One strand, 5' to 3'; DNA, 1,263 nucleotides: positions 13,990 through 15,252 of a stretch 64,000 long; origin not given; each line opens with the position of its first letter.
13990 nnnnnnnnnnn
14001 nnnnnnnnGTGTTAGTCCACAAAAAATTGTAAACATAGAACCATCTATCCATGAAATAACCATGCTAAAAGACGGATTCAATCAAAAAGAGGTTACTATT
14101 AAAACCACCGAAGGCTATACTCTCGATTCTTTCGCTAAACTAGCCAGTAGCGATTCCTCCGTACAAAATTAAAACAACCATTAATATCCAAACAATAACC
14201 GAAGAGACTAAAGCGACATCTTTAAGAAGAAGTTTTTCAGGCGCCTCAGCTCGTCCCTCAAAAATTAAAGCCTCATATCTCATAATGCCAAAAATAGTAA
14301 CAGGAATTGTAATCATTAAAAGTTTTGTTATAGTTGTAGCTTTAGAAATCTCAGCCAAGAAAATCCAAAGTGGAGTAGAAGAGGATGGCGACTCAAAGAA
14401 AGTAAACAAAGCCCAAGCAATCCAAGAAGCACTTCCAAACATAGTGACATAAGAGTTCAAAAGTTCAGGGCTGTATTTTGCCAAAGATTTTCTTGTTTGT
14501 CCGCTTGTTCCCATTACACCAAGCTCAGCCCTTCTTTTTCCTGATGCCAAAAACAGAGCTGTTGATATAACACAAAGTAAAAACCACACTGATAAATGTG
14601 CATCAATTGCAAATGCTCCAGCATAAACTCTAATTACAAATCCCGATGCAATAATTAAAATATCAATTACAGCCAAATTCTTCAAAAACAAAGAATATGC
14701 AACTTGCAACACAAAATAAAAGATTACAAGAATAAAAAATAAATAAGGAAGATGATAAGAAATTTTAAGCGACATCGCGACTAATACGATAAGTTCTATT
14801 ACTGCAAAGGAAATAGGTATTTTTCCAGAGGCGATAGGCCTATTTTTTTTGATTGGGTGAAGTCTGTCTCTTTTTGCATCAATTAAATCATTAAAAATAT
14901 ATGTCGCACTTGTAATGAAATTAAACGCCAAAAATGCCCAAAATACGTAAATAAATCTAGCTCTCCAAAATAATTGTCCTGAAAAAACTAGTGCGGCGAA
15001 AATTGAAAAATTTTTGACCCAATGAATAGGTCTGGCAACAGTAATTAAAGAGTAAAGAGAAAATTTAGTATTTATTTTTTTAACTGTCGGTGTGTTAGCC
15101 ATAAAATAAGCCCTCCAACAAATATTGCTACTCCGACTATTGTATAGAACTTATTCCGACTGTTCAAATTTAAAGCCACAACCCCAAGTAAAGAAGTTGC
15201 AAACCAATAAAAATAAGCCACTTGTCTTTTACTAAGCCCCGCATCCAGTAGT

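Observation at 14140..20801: Polyprenyl-phosphate-sugar donor/GT-C acceptor cluster resembling the mycobacterial DPA-arabinan logic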

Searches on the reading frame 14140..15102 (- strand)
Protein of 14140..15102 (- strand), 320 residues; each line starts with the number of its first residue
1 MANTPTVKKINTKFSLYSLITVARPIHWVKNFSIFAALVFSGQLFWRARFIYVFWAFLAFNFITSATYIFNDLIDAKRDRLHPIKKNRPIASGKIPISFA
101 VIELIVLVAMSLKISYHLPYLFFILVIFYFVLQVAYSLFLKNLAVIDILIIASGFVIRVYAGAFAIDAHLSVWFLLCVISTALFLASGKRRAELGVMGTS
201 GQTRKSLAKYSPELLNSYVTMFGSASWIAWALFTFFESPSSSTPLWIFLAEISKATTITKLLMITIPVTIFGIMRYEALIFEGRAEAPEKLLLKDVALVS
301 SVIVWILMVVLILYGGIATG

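Call 3: search_protein_families(library=pfam, proteins=[window:14140-15102:-], max_evalue=0.01)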
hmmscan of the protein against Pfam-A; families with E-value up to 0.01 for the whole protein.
window:14140-15102:- (320 aa): 1 family
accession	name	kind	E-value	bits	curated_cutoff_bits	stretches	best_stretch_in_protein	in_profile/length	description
PF01040.23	UbiA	-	7.2e-23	81.6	34.2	1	38-184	9-153/250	UbiA prenyltransferase family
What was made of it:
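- Checked: UbiA-family, 14140-15102, 320 aa: Pfam UbiA E 7e-23 (call 3).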

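Call 4: search_protein_families(library=ncbifam, proteins=[window:14140-15102:-], max_evalue=0.01)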
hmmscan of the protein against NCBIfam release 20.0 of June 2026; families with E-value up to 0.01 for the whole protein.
window:14140-15102:- (320 aa): 16 families
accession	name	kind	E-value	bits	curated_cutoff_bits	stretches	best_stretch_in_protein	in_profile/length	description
NF008978.0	PRK12324.1-4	equivalog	3.6e-64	216.7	207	1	16-314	32-320/322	decaprenyl-phosphate phosphoribosyltransferase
NF008977.0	PRK12324.1-2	equivalog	2.6e-63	214.2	234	1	16-315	2-289/297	decaprenyl-phosphate phosphoribosyltransferase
NF006088.0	PRK08238.1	equivalog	3.1e-48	164.6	351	1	11-236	187-412/482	UbiA family prenyltransferase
NF008976.0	PRK12324.1-1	equivalog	1.5e-43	149.4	474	1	18-309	20-299/306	decaprenyl-phosphate phosphoribosyltransferase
NF009523.0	PRK12884.1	equivalog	2.5e-12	46.6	269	1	51-179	37-163/279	prenyltransferase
NF005742.0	PRK07566.1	equivalog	7.6e-10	38.4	313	1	13-177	25-194/315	chlorophyll synthase ChlG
TIGR01475.1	ubiA_other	subfamily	1.3e-09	37.9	180.8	1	34-186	15-172/282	UbiA-like polyprenyltransferase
TIGR01476.1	chlor_syn_BchG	subfamily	6.4e-09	35.7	212.3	1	20-138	4-124/283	(bacterio)chlorophyll synthase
TIGR01473.1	cyoE_ctaB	equivalog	4e-07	30.1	210.3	1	32-176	17-164/281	heme o synthase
NF009514.0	PRK12873.1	equivalog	2.1e-06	27.3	246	1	62-127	58-123/297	4-hydroxybenzoate polyprenyltransferase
NF009521.0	PRK12882.1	equivalog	4.4e-06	26.1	296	1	49-180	40-167/280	geranylgeranylglycerol-phosphate geranylgeranyltransferase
TIGR01474.1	ubiA_proteo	equivalog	1.5e-05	24.6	275.45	1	51-172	40-161/282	4-hydroxybenzoate octaprenyltransferase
NF009522.0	PRK12883.1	equivalog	0.00011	21.9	353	1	33-167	22-151/279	geranylgeranylglycerol-phosphate geranylgeranyltransferase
NF041585.1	MqnP_Cj_Hp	exception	0.00032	20.3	375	1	34-185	20-173/281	menaquinone biosynthesis prenyltransferase MqnP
NF009515.0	PRK12874.1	equivalog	0.00034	20.1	392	1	46-186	46-181/291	4-hydroxybenzoate polyprenyltransferase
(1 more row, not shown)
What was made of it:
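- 14140..15102 (-): Polyprenyl-phosphate 5-phosphoribosyltransferase (UbiA superfamily, DPPRS/PPPRS clade), 320 aa. NCBIfam NF008978 scores 216.7 bits against a cut-off of 207 (call 4).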

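Call 9: search_solved_structures(query=window:14140-15102:-, max_evalue=0.01, show_alignments=1)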
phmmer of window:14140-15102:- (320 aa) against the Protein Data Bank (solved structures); distinct sequences matched with E-value up to 0.01: 2.
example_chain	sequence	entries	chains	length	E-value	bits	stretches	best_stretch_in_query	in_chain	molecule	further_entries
8j8j_D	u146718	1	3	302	5.6e-33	118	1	19-309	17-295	Decaprenyl-phosphate phosphoribosyltransferase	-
8j8k_A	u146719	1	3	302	1.6e-23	87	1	19-309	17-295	Decaprenyl-phosphate phosphoribosyltransferase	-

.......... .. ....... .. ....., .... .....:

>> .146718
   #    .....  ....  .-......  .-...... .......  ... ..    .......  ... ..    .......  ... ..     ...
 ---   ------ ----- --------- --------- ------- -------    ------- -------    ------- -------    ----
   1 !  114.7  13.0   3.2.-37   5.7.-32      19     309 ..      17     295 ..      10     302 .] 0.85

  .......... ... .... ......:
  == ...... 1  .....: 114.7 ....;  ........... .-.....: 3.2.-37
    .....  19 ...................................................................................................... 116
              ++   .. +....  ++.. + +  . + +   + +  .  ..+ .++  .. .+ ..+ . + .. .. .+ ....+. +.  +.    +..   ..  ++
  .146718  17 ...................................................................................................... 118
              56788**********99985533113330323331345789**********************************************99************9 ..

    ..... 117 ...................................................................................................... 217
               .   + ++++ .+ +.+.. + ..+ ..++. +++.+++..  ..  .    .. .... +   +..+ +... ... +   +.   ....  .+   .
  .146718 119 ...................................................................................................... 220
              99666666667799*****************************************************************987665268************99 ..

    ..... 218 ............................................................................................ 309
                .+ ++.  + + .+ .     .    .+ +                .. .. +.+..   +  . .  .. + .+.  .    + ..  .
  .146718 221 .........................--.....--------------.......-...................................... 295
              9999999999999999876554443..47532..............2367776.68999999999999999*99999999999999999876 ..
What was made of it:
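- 14140..15102 (-): The only PDB hit is Rv3806c, 8j8j, E 5.6e-33 (call 9).
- On Polyprenyl-phosphate 5-phosphoribosyltransferase (DPPRS/PPPRS, Rv3806c family): Rv3806c is the only PDB hit (call 9).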

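Call 11: find_homologous_proteins(query=window:14140-15102:-, max_evalue=1e-10)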
Query window:14140-15102:- (320 aa): 3764 proteins with E <= 1e-10 among 7543 candidates; the best 120 are listed.
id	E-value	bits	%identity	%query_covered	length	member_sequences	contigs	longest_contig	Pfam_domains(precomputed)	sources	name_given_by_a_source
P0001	3.0e-198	676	100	100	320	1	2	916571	PF01040.24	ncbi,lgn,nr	ncbi:decaprenyl-phosphate phosphoribosyltransferase [Candidatus Woesebacteria bacterium]|nr:decapren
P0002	1.6e-136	473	74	93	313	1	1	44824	PF01040.24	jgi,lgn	jgi:4-hydroxybenzoate polyprenyltransferase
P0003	6.6e-136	471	68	99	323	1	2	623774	PF01040.24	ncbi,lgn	-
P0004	1.0e-132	460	68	99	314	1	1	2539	PF01040.24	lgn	-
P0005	4.3e-132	458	71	93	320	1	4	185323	PF01040.24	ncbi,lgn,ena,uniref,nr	ncbi:hypothetical protein A2W13_01390 [Candidatus Woesebacteria bacterium RBG_16_36_11]|uniref:Phosp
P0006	5.1e-132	458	68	94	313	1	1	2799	PF01040.24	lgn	-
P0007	1.0e-131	457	69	98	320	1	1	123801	PF01040.24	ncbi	-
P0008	1.2e-131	457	69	94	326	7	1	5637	PF01040.24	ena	-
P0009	1.5e-131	457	68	96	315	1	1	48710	PF01040.24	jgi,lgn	-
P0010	5.2e-131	455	68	99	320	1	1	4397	PF01040.24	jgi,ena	-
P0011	9.9e-131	454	68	94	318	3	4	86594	PF01040.24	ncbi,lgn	-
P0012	1.7e-130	453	66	99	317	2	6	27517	PF01040.24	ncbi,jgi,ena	-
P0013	2.1e-130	453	68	94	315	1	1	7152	PF01040.24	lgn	-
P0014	4.5e-130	452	68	95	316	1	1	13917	PF01040.24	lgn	-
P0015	4.9e-130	452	67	97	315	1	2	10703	PF01040.24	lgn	-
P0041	1.1e-127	444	65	95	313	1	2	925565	PF01040.24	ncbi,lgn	-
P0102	5.7e-125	435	67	94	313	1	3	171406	PF01040.24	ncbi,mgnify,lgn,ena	ncbi:MAG: decaprenyl-phosphate phosphoribosyltransferase [Patescibacteria group bacterium]|mgnify:CR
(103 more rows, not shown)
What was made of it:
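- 14140..15102 (-): A 100% identical protein is named DPPR transferase by NCBI (call 11).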

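Call 15: find_encoding_contigs(protein=P0003, flank=10000, max_places=2)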
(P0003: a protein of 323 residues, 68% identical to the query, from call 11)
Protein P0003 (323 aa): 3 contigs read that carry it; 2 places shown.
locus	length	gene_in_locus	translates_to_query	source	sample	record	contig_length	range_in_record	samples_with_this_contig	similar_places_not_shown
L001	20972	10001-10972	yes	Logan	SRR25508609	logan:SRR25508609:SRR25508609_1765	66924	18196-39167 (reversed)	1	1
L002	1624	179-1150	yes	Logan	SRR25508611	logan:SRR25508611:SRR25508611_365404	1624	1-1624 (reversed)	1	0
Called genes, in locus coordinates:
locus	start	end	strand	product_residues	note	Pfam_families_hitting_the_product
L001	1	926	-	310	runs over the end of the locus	PF02646:RmuC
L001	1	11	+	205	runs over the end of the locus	-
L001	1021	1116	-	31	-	-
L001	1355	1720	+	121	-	PF01371:Trp_repressor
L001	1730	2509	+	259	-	PF09419:PGP_phosphatase (faint), PF00702:Hydrolase, PF13419:HAD_2, PF13242:Hydrolase_like (weak)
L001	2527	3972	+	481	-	PF00133:tRNA-synt_1, PF09334:tRNA-synt_1g, PF00133:tRNA-synt_1, PF01406:tRNA-synt_1e (weak)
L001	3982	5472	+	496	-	PF00535:Glycos_transf_2 (faint), PF13632:Glyco_trans_2_3 (weak)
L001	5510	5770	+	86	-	-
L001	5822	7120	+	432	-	PF13231:PMT_2 (weak)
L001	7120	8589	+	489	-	-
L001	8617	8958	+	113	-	-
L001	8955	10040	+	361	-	PF00953:Glycos_transf_4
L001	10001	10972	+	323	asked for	PF01040:UbiA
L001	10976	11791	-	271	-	PF08308:PEGA (weak), PF08239:SH3_3 (weak)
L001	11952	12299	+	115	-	PF00011:HSP20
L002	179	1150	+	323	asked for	PF01040:UbiA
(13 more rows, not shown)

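Call 16: find_encoding_contigs(protein=P0041, flank=10000, max_places=2)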
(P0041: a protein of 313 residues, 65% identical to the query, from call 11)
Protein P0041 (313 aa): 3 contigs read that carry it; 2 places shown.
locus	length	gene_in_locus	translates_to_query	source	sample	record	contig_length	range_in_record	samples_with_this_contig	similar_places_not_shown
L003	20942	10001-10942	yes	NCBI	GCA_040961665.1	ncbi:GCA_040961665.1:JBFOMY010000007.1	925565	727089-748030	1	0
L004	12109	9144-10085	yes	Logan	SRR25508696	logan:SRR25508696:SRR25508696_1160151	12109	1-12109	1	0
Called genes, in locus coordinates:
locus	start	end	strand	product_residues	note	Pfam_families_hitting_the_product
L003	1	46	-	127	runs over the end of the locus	-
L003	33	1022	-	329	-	PF02646:RmuC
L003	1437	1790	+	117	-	PF01371:Trp_repressor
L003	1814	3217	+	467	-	PF00133:tRNA-synt_1, PF09334:tRNA-synt_1g, PF00133:tRNA-synt_1, PF01406:tRNA-synt_1e (weak)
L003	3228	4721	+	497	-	PF00535:Glycos_transf_2 (faint), PF13632:Glyco_trans_2_3 (weak)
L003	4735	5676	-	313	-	PF01368:DHH (weak)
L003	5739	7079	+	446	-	PF13231:PMT_2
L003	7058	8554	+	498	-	PF27757:Competence-induced_Ccs4_N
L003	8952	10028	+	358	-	PF00953:Glycos_transf_4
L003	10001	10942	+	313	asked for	PF01040:UbiA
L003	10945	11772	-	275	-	PF08308:PEGA, PF08239:SH3_3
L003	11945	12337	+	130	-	PF00011:HSP20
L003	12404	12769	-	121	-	-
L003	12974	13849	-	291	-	PF00483:NTP_transferase, PF12804:NTP_transf_3 (weak)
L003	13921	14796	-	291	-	PF02481:DNA_processg_A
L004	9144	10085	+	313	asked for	PF01040:UbiA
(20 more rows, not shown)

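Call 17: find_encoding_contigs(protein=P0102, flank=10000, max_places=2)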
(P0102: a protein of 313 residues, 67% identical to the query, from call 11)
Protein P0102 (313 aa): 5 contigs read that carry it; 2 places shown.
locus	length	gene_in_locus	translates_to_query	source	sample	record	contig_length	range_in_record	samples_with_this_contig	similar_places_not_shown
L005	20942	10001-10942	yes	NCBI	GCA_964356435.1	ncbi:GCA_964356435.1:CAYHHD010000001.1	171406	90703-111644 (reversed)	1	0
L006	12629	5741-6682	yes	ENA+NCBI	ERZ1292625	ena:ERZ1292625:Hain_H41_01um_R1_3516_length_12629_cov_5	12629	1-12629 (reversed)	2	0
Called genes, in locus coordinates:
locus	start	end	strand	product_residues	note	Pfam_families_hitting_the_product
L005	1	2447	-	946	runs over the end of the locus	PF00580:UvrD-helicase, PF01443:Viral_helicase1 (faint), PF13245:AAA_19, PF13604:AAA_30 (faint), PF13361:UvrD_C, PF13538:UvrD_C_2 (faint), PF12705:PDDEXK_1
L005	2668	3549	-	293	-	PF02646:RmuC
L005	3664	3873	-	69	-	-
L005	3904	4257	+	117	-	PF01371:Trp_repressor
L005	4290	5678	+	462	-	PF00133:tRNA-synt_1, PF01406:tRNA-synt_1e (weak), PF09334:tRNA-synt_1g, PF00133:tRNA-synt_1, PF01406:tRNA-synt_1e (weak)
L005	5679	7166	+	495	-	-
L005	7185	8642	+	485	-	PF27757:Competence-induced_Ccs4_N (weak), PF13231:PMT_2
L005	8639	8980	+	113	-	-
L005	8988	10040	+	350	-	PF00953:Glycos_transf_4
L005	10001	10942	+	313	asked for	PF01040:UbiA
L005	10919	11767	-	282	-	PF08308:PEGA, PF08239:SH3_3 (weak)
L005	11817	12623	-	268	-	-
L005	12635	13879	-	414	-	-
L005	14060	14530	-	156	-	PF07963:N_methyl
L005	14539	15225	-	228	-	-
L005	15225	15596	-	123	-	-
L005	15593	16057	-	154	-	-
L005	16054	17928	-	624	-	-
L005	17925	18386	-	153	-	-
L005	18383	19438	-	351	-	PF00482:T2SSF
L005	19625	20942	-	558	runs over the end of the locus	PF05157:MshEN, PF00437:T2SSE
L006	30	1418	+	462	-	PF00133:tRNA-synt_1, PF01406:tRNA-synt_1e (weak), PF09334:tRNA-synt_1g, PF00133:tRNA-synt_1, PF01406:tRNA-synt_1e (weak)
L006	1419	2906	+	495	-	-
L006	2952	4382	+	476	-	PF27757:Competence-induced_Ccs4_N, PF13231:PMT_2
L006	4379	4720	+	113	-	-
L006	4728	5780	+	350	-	PF00953:Glycos_transf_4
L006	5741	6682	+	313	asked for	PF01040:UbiA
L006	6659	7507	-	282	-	PF08308:PEGA, PF08239:SH3_3 (weak)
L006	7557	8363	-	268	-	-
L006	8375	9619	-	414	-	-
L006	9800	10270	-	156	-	PF07963:N_methyl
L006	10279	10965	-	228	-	-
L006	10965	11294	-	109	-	-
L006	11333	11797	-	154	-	-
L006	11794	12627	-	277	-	?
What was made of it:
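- Closest known: Pseudomonas aeruginosa pilin D-arabinofuranosylation. Same: Type IV pili are prominent in this lineage, and pilus genes adjoin the cluster in one relative (call 17).
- In L005 and L006, type IV pilus genes (T2SSE, T2SSF, N_methyl pilin) lie just beyond the cluster (call 17).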

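Call 38: search_protein_representatives(protein=window:14140-15102:-)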
Query: 320 residues. Proteins with E-value up to 0.001 (for the whole library): 12476; up to 1e-10: 8585; up to 1e-30: 1559. The best 150 are listed.
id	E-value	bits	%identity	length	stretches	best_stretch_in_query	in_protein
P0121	6.1e-119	413.5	65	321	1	10-318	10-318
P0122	5.0e-83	295.5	68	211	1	115-316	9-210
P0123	5.5e-81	288.8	59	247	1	12-237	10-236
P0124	1.1e-70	255.0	45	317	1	15-314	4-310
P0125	4.5e-69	249.7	46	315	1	17-314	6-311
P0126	1.7e-66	241.3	43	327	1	16-316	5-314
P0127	2.5e-65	237.4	44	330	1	17-315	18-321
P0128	2.5e-64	234.2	44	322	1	15-314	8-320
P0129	2.6e-63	230.8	44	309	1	18-314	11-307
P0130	5.1e-62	226.6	45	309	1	12-314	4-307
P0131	5.2e-62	226.5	42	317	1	15-314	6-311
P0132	1.4e-59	218.5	42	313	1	19-314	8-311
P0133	1.3e-58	215.4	64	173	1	146-315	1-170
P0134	4.2e-56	207.1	42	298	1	20-316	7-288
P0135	5.6e-56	206.7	40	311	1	17-314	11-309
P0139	2.2e-54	201.5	35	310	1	18-315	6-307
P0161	4.2e-48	180.9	39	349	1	15-230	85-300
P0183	1.1e-46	176.2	38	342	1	18-313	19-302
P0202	1.4e-45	172.6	41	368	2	121-314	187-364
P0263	2.3e-43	165.3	34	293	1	18-315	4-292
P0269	3.0e-43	164.9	34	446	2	16-228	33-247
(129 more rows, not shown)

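Call 43: find_related_loci(query=A2, collection=genome_contigs, flank=10000)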
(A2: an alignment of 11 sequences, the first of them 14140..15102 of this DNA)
Query A2 (320 aa) in genome_contigs; peptide patterns used: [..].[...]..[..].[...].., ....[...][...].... (x = any residue, [..] = any of these).
600 stretches matched a pattern (row limit reached: there are more); 591 encode a relative of the query (tblastn E <= 1e-3); the best 80 are kept; 80 distinct loci.
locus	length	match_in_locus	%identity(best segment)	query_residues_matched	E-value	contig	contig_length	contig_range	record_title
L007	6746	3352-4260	67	16-318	1e-136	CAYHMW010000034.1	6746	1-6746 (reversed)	MAG TPA_asm: uncultured Gammaproteobacteria bacterium isolate ERP119705_co13_486 genome assembly, contig: NODE_14197_len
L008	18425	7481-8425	64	1-319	3e-129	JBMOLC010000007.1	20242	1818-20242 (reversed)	MAG: Patescibacteria group bacterium isolate Betzabe_MAG014 MAG014_7, whole genome shotgun sequence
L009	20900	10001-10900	64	17-316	2e-127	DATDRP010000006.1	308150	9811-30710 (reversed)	MAG TPA_asm: Patescibacteria group bacterium isolate SMAG_U7980 k141_3649721, whole genome shotgun sequence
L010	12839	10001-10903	66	18-318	2e-126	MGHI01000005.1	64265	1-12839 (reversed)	MAG: Candidatus Woesebacteria bacterium RIFCSPLOWO2_01_FULL_39_61 rifcsplowo2_01_scaffold_1213, whole genome shotgun seq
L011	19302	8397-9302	65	18-319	2e-126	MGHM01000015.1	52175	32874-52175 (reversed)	MAG: Candidatus Woesebacteria bacterium RIFCSPLOWO2_01_FULL_44_24b rifcsplowo2_01_scaffold_3923, whole genome shotgun se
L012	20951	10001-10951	61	1-318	5e-125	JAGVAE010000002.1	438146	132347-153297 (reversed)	MAG: Candidatus Woesebacteria bacterium isolate DeMMO6_57 c_000000045538, whole genome shotgun sequence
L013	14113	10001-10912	63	18-320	1e-123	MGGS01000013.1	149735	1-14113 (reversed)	MAG: Candidatus Woesebacteria bacterium RIFCSPHIGHO2_02_FULL_42_20 rifcsphigho2_02_scaffold_352, whole genome shotgun se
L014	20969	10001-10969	61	1-319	2e-122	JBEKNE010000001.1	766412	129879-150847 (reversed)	MAG: Candidatus Microgenomates bacterium isolate SPRUCE 40 SPRUCE_40_1, whole genome shotgun sequence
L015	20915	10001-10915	61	1-314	7e-122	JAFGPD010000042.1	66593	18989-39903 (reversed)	MAG: Candidatus Woesebacteria bacterium isolate Zod_Metabat.670 k87_8812135, whole genome shotgun sequence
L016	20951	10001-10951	61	3-318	6e-122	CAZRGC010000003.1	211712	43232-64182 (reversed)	MAG TPA_asm: uncultured Gammaproteobacteria bacterium isolate SRP173033_co1_108 genome assembly, contig: NODE_48_length_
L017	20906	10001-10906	63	18-319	7e-117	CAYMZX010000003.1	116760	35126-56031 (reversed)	MAG TPA_asm: uncultured Gammaproteobacteria bacterium isolate SRP231805_co4_134 genome assembly, contig: k141_188206, wh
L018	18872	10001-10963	61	1-320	8e-121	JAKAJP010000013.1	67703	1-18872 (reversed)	MAG: bacterium isolate WY4.bin110 NODE_435_length_67703_cov_1.995043, whole genome shotgun sequence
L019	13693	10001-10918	49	18-315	6e-88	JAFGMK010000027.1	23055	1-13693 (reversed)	MAG: Candidatus Paceibacterota bacterium isolate Zod_Metabat.464 k87_10898351, whole genome shotgun sequence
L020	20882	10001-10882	50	24-314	7e-86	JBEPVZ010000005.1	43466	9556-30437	MAG: Candidatus Daviesbacteria bacterium isolate 22E.vamb.044 NODE_722_length_43466_cov_6.718896, whole genome shotgun s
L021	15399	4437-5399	45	3-314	4e-86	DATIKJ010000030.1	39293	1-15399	MAG TPA_asm: Spirochaetia bacterium isolate SMAG_U15715 k141_176592, whole genome shotgun sequence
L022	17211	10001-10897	48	16-314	3e-84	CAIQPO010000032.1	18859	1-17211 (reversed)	Candidatus Collierbacteria bacterium isolate LaPlata_bin-3582 genome assembly, contig: bin-3582:32/97, whole genome shot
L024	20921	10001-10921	48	15-314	1e-83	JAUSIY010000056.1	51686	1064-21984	MAG: bacterium isolate E14_metabat.bin.279 E14_k141_1155502, whole genome shotgun sequence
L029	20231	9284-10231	44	7-314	5e-79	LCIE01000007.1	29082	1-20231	MAG: Candidatus Collierbacteria bacterium GW2011_GWC2_44_18 UW41_C0007, whole genome shotgun sequence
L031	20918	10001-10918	45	16-316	4e-79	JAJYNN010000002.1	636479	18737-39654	MAG: bacterium isolate DBS2-4.bin71 NODE_6_length_636479_cov_3.29991, whole genome shotgun sequence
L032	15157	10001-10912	43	16-314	2e-78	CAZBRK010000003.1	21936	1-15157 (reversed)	MAG TPA_asm: uncultured Pseudomonadales bacterium isolate binchicken_co243_137 genome assembly, contig: NODE_1797_length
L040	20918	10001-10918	43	16-315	2e-76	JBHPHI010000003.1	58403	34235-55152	Patescibacteria group bacterium isolate SAG AM-311-P01 NODE_3_length_58403_cov_31.354717, whole genome shotgun sequence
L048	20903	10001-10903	43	17-314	5e-75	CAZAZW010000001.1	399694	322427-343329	MAG TPA_asm: uncultured Gammaproteobacteria bacterium isolate SRP090828_co2_161 genome assembly, contig: NODE_2_length_3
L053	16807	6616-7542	43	17-316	4e-74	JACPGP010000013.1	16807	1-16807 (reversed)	MAG: Candidatus Levyibacteriota bacterium isolate NC_groundwater_391_Ag_B-0.1um_40_33 GD18-4_B1_scaffold_329407, whole g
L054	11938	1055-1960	44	16-314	2e-74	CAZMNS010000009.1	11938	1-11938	MAG TPA_asm: uncultured Gammaproteobacteria bacterium isolate binchicken_co38_1180 genome assembly, contig: NODE_11357_l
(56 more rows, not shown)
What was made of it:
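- Tried and rejected: It was repeated with 11 sequences (call 43).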

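Call 80: find_encoding_contigs(protein=P0139, flank=8000, max_places=1)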
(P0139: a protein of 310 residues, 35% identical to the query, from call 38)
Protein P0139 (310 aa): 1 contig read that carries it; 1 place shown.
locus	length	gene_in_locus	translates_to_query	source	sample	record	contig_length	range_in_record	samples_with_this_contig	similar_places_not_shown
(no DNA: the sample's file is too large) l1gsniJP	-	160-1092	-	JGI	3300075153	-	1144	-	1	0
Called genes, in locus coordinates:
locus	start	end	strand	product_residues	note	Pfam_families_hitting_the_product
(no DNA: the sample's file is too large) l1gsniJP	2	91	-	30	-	?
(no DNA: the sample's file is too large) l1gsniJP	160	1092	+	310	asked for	PF01040:UbiA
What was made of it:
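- Tried and rejected: The context of one distant homologue was lost because no DNA was held (call 80).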

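Call 81: find_encoding_contigs(protein=P0263, flank=8000, max_places=1)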
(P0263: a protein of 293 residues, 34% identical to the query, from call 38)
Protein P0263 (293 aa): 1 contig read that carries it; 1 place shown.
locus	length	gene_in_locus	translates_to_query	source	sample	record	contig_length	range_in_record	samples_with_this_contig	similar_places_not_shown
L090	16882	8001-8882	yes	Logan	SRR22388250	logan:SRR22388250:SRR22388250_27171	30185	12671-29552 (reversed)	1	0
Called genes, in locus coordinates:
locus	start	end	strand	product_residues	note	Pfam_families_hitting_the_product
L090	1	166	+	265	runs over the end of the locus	?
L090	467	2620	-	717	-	PF03979:Sigma70_r1_1, PF00140:Sigma70_r1_2, PF13205:Big_5, PF04542:Sigma70_r2, PF04539:Sigma70_r3, PF04545:Sigma70_r4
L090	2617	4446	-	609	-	PF01807:Zn_ribbon_DnaG, PF08275:DNAG_N, PF01751:Toprim, PF13155:Toprim_2, PF13662:Toprim_4, PF10410:DnaB_bind (weak), PF00772:DnaB (faint)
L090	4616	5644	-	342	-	-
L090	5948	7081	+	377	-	PF00438:S-AdoMet_synt_N, PF02772:S-AdoMet_synt_M, PF02773:S-AdoMet_synt_C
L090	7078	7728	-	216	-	PF18306:LDcluster4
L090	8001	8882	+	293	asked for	PF01040:UbiA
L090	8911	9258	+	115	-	PF00892:EamA, PF10639:TMEM234 (weak)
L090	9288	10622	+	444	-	PF01547:SBP_bac_1, PF13531:SBP_bac_11 (weak), PF13416:SBP_bac_8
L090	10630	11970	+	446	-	PF00480:ROK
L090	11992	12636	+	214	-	PF09335:VTT_dom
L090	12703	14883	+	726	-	PF09992:NAGPA, PF02368:Big_2 (faint)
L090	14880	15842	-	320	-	PF28475:DUF8413, PF01944:SpoIIM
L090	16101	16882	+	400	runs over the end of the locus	PF04326:SLFN_AlbA_2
